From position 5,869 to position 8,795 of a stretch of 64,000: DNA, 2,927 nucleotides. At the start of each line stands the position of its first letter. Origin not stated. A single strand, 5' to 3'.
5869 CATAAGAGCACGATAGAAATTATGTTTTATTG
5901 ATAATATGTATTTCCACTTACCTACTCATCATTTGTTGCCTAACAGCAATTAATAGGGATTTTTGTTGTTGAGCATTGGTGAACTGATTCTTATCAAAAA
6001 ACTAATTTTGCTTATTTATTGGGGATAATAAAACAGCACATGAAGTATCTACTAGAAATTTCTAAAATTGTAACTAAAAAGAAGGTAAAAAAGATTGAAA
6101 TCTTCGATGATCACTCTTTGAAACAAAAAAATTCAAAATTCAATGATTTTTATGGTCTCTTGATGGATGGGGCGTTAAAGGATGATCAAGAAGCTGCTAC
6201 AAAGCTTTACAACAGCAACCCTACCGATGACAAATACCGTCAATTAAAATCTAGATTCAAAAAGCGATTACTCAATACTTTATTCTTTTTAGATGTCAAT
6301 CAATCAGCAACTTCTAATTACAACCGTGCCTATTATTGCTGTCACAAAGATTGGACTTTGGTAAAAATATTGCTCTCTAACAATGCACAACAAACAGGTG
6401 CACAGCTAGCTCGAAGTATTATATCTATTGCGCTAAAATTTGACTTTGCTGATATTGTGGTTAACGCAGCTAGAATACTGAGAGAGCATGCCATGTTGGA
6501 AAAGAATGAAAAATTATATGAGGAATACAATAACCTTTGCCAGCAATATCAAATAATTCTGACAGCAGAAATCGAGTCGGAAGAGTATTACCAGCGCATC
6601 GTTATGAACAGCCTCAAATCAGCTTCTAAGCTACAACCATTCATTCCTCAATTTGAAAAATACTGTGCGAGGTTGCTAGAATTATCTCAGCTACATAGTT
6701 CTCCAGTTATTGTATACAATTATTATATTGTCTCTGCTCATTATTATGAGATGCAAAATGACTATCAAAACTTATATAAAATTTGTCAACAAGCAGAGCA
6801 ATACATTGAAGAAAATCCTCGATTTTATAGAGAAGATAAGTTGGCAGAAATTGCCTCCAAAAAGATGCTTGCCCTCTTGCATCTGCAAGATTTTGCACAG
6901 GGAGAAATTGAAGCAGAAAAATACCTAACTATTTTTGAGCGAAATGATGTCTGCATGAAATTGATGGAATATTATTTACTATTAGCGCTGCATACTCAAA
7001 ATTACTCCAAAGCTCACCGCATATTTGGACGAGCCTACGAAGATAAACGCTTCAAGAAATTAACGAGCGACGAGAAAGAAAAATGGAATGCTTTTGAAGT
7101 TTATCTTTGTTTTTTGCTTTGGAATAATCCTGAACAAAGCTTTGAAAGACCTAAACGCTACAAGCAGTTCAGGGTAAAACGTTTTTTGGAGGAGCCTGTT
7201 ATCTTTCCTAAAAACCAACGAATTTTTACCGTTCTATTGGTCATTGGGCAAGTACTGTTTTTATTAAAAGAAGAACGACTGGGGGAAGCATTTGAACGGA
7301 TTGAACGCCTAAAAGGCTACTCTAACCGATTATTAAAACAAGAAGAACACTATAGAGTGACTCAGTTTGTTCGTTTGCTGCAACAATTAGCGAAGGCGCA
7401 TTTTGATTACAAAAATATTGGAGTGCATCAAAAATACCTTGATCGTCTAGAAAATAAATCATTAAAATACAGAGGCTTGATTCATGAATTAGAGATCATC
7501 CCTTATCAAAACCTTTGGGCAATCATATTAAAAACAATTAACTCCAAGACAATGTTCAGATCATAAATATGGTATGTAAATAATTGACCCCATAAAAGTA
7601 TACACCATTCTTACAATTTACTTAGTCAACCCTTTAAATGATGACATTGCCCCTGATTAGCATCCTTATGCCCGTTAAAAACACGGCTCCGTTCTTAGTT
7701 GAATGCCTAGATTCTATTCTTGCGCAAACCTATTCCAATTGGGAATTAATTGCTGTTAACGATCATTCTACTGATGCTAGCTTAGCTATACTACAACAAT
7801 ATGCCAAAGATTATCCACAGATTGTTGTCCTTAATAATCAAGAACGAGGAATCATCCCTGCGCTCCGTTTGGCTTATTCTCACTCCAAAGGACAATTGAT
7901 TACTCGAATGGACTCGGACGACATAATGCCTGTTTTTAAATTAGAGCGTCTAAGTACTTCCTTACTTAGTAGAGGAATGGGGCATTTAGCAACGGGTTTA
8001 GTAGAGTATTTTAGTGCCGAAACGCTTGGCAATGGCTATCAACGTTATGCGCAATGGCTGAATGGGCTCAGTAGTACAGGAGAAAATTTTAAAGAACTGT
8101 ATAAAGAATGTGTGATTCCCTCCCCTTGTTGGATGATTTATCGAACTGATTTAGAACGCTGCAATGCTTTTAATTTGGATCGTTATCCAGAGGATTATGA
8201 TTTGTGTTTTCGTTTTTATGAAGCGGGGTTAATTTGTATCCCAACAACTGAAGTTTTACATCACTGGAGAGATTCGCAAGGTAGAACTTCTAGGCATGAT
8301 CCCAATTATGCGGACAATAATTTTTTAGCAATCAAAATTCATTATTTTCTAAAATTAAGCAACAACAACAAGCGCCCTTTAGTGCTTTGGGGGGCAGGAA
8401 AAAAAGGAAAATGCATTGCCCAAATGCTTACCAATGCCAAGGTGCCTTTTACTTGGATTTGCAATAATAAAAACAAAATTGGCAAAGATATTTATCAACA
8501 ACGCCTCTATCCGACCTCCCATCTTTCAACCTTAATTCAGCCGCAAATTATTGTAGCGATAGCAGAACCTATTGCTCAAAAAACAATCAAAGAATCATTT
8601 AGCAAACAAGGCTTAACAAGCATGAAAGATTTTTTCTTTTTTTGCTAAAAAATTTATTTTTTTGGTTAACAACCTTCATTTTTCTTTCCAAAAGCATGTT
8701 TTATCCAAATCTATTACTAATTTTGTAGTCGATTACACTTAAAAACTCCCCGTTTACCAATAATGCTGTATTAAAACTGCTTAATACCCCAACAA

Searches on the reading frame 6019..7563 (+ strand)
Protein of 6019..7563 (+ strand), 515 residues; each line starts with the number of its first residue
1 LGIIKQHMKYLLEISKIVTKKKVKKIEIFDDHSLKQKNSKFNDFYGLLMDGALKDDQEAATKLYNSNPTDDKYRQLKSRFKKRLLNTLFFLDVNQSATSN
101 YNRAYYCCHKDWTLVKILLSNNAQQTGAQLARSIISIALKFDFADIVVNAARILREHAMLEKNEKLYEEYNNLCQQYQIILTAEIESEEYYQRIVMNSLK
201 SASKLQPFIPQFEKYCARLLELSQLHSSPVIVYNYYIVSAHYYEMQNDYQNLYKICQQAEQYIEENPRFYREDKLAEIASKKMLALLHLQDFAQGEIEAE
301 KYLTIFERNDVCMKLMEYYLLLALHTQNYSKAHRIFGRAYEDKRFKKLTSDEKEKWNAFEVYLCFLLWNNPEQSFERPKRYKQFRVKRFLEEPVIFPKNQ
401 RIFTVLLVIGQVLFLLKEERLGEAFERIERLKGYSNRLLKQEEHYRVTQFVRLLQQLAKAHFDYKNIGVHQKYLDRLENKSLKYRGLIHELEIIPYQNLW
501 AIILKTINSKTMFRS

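Call 4: search_protein_families(library=pfam, proteins=[window:6019-7563:+], max_evalue=1)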
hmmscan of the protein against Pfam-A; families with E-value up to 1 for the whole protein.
window:6019-7563:+ (515 aa): 1 family
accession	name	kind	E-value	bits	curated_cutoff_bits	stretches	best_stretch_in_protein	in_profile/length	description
PF16740.10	SKA2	-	0.027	14.7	30.1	1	134-206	20-90/110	Spindle and kinetochore-associated protein 2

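Call 63: search_protein_families(library=padloc, proteins=[window:6019-7563:+], max_evalue=0.1)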
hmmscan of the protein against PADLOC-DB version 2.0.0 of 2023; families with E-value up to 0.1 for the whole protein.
window:6019-7563:+ (515 aa): 0 families

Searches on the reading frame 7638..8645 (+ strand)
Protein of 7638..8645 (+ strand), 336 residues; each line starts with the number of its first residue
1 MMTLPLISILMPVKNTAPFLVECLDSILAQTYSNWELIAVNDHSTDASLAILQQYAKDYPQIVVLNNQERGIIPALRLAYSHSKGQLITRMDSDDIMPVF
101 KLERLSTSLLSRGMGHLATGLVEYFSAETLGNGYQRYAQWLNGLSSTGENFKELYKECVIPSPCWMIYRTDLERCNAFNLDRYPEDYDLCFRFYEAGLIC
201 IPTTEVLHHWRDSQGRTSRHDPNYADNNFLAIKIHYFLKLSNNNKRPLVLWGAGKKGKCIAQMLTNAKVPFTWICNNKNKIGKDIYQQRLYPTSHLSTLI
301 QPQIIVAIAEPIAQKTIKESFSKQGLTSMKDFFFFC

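Call 4: search_protein_families(library=pfam, proteins=[window:7638-8645:+], max_evalue=1)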
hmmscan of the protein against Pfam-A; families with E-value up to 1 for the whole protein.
window:7638-8645:+ (336 aa): 5 families
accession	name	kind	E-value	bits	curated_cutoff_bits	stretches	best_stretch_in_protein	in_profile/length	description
PF00535.33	Glycos_transf_2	-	2.8e-29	102.7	23.3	1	8-173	1-165/168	Glycosyl transferase family 2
PF13641.12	Glyco_tranf_2_3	-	4.9e-10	40.3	27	1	7-197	3-198/230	Glycosyltransferase like family 2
PF11316.14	Rhamno_transf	-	0.06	13.2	23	1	23-98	47-128/235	Putative rhamnosyl transferase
PF10111.15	Glyco_tranf_2_2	-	0.11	12.5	27.3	1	16-106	11-103/276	Glycosyltransferase like family 2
PF02826.25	2-Hacid_dh_C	-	0.3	10.9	25.1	1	242-331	33-119/178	D-isomer specific 2-hydroxyacid dehydrogenase, NAD binding domain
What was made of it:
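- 7638..8648 (+): GT2 glycosyltransferase, the conserved upstream boundary of the array. Pfam Glycos_transf_2 E 3e-29 (call 4).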
